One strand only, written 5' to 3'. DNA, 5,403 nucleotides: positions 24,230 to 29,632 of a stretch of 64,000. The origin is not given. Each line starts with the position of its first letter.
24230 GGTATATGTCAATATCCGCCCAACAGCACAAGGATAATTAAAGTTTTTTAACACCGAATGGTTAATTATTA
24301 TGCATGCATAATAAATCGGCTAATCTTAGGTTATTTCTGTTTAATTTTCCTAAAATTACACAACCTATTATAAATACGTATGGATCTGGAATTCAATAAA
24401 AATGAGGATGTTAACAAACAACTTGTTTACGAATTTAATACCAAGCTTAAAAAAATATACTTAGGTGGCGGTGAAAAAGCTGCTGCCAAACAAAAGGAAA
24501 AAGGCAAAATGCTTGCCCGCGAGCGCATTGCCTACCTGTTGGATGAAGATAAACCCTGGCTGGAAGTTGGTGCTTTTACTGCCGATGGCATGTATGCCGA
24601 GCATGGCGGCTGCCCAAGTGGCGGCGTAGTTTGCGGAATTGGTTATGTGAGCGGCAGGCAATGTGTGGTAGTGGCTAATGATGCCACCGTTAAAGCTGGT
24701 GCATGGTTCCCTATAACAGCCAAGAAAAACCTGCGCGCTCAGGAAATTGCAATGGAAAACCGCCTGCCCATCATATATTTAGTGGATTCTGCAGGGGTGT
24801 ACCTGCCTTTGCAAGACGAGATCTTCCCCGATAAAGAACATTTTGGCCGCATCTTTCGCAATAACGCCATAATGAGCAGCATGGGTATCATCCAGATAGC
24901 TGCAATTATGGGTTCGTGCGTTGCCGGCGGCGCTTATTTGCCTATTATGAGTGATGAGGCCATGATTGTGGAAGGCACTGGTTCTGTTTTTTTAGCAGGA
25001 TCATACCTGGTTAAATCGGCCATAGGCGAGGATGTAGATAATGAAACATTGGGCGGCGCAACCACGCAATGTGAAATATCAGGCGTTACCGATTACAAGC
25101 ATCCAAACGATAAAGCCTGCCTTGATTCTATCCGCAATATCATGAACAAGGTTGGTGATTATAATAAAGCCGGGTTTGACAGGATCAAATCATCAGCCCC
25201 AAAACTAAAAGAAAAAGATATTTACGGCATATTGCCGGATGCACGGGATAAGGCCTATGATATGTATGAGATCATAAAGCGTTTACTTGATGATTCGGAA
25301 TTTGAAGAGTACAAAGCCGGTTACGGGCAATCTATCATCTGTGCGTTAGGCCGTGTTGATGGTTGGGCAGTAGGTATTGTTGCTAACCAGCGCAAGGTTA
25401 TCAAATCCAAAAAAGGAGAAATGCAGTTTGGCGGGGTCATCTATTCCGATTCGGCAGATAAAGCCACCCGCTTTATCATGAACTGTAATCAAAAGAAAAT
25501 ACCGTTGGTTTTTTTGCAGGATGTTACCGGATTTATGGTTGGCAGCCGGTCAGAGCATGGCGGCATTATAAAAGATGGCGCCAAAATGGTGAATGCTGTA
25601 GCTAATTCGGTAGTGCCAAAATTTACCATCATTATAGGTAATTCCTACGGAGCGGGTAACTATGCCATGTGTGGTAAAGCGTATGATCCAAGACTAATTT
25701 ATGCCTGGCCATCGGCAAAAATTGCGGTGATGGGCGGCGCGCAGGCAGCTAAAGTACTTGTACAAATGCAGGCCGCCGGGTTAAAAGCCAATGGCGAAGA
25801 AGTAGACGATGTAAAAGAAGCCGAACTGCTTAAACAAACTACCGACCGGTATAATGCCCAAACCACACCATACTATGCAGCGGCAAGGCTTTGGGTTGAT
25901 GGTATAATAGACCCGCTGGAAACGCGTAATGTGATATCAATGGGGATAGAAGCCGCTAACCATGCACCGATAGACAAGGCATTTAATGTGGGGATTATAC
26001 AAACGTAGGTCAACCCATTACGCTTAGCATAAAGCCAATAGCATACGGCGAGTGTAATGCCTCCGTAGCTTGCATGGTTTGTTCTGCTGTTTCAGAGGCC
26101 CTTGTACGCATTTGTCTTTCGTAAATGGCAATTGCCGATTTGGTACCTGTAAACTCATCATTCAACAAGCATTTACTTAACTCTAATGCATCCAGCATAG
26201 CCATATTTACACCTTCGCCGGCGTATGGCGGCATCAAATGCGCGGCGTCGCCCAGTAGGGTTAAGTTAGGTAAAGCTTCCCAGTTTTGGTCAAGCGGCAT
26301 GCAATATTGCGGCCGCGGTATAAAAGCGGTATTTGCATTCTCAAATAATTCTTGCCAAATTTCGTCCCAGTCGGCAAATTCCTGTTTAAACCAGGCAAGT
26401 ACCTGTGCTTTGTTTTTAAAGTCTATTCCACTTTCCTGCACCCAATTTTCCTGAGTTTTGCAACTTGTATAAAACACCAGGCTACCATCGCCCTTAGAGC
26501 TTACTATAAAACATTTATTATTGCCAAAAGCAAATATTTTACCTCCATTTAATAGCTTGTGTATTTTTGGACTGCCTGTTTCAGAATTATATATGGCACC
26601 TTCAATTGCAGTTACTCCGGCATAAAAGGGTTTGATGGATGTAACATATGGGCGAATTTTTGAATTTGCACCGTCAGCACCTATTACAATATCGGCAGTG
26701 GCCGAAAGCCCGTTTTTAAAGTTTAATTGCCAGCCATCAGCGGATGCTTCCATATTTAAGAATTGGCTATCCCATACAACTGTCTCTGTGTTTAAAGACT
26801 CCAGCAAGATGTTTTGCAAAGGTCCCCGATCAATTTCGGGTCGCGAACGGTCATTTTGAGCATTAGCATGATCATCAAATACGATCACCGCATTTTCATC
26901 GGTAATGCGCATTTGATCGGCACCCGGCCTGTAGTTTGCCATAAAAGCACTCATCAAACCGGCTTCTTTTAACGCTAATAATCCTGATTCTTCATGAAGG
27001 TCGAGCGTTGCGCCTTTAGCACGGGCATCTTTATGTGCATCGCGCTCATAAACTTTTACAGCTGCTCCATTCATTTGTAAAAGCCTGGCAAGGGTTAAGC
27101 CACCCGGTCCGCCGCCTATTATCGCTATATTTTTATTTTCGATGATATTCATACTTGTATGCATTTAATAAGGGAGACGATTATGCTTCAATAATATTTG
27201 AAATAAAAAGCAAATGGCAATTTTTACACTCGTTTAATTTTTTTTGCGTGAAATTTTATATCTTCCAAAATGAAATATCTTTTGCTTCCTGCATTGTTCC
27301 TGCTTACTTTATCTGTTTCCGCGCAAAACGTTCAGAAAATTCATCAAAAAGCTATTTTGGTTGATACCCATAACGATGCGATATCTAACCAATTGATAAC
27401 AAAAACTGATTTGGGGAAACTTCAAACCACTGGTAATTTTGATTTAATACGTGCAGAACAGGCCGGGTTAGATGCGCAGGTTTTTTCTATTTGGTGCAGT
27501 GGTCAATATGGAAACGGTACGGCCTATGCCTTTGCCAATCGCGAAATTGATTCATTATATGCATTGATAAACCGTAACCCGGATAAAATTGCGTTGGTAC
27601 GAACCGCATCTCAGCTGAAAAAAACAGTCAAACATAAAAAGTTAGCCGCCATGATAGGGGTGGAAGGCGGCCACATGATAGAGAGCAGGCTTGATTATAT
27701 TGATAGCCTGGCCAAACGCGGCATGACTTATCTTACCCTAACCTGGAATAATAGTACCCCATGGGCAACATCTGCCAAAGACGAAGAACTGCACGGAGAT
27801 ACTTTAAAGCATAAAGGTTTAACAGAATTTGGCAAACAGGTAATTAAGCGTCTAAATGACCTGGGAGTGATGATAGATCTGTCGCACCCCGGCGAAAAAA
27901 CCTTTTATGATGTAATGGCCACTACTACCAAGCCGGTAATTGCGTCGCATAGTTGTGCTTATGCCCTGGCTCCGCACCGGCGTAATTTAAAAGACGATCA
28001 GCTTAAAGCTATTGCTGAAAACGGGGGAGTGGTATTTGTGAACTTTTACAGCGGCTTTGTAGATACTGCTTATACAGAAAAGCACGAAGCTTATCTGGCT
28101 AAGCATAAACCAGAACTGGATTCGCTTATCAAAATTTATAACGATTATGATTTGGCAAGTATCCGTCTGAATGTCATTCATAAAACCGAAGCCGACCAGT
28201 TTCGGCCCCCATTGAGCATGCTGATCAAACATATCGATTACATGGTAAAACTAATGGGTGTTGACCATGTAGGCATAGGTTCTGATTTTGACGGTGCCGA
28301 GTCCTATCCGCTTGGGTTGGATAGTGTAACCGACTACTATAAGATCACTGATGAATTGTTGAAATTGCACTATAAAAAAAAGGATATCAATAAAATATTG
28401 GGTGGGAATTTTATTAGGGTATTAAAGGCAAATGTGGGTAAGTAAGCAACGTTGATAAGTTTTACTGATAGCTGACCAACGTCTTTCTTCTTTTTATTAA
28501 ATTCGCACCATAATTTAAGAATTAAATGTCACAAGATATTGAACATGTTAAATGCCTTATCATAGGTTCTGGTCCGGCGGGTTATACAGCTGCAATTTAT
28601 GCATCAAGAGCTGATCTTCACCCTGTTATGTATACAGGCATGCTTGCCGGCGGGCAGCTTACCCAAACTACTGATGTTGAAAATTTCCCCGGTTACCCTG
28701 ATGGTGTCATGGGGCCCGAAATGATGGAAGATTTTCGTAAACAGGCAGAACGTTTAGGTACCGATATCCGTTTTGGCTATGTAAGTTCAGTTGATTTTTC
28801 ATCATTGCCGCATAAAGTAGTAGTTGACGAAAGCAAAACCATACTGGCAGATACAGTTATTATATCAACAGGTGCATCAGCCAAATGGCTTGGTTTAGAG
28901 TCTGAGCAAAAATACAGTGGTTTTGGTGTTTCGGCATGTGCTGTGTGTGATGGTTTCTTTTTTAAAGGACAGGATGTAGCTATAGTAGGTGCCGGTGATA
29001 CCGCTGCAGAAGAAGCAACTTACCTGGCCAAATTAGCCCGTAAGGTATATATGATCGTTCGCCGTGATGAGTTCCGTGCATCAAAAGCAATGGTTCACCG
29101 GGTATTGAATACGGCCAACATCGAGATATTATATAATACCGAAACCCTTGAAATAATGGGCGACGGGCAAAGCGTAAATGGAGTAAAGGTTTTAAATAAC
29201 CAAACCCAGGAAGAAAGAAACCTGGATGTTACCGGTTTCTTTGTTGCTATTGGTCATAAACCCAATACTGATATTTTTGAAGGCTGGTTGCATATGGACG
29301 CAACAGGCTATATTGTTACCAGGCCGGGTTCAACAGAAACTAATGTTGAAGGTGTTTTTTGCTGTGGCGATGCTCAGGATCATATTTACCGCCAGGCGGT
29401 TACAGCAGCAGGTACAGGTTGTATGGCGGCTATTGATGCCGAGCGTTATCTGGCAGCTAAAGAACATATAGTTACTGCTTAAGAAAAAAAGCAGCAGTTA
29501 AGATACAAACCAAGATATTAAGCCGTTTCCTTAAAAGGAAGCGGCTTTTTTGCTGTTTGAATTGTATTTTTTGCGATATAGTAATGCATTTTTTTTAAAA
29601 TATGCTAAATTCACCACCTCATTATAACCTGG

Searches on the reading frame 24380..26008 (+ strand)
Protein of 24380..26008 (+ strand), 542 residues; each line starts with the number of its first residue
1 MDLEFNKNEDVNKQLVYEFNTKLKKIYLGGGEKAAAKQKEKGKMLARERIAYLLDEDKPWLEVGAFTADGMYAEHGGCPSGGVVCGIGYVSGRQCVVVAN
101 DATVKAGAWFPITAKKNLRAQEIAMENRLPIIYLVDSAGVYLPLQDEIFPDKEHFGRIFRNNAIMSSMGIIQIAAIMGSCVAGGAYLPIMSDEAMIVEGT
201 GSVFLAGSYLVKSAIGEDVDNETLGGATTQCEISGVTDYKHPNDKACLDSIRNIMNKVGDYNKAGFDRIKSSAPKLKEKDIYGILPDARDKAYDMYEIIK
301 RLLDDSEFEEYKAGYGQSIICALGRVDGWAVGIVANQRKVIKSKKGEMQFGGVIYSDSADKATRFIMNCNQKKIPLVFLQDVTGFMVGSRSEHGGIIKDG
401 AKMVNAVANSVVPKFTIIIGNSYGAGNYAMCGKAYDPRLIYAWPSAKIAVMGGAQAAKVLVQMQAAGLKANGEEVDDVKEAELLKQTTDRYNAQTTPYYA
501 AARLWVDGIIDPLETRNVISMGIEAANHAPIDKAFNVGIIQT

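Call 66: search_protein_families(library=pfam, proteins=[window:24380-26008:+], max_evalue=0.00001)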
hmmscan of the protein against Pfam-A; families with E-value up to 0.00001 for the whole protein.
window:24380-26008:+ (542 aa): 3 families
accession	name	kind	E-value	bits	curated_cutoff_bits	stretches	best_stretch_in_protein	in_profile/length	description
PF01039.27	Carboxyl_trans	-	1.1e-149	499.7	22.3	1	37-531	1-483/493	Carboxyl transferase domain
PF03255.19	ACCA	-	8.4e-12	45.3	23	1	316-429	91-203/310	Acetyl co-enzyme A carboxylase carboxyltransferase-like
PF06833.16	MdcE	-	9.7e-07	29.1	32.7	0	371-461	25-115/196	Malonate decarboxylase gamma subunit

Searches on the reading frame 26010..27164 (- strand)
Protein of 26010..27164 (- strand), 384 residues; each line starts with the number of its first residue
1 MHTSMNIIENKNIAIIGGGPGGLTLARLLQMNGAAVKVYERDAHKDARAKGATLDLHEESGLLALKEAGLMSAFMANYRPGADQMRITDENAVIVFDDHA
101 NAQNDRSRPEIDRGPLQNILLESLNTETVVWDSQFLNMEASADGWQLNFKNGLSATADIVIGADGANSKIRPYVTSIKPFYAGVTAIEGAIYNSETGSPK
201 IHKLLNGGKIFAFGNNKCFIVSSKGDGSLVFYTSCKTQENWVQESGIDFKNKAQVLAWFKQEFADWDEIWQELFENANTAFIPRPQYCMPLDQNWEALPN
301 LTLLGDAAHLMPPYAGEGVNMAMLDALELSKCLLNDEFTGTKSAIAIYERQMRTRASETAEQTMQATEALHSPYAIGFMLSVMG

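Call 39: search_protein_families(library=pfam, proteins=[window:26010-27164:-], max_evalue=0.00001)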
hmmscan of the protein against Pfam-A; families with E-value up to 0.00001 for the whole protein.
window:26010-27164:- (384 aa): 1 family
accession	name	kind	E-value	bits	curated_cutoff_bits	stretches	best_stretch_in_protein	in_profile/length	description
PF01494.25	FAD_binding_3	-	8.2e-21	75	22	1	13-361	4-347/349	FAD binding domain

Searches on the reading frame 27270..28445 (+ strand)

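Call 39: search_protein_families(library=pfam, proteins=[window:27270-28445:+], max_evalue=0.00001)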
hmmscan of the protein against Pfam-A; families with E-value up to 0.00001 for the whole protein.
window:27270-28445:+ (391 aa): 1 family
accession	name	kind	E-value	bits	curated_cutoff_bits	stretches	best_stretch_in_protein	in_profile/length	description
PF01244.27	Peptidase_M19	-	7.1e-100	334.7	26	1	24-386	2-318/319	Membrane dipeptidase (Peptidase family M19)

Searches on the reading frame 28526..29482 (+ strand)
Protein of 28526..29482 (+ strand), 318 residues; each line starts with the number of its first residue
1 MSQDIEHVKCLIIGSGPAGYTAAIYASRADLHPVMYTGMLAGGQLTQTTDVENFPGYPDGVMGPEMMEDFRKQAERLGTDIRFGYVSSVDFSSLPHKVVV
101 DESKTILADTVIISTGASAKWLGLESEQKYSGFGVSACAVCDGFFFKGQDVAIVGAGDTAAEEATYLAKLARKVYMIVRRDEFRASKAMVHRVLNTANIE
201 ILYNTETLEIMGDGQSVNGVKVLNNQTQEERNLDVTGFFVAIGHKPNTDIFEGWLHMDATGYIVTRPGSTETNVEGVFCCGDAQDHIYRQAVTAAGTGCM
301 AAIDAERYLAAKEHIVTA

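Call 39: search_protein_families(library=pfam, proteins=[window:28526-29482:+], max_evalue=0.00001)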
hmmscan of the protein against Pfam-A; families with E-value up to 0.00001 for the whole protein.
window:28526-29482:+ (318 aa): 3 families
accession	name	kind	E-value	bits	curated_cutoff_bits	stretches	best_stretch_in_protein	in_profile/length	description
PF07992.20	Pyr_redox_2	-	8.4e-45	153.8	26.1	1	9-298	2-291/291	Pyridine nucleotide-disulphide oxidoreductase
PF13738.12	Pyr_redox_3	-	2.8e-20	73.2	30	1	85-281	103-305/305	Pyridine nucleotide-disulphide oxidoreductase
PF00070.33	Pyr_redox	-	3.5e-15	56.7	22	1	151-222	2-79/82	Pyridine nucleotide-disulphide oxidoreductase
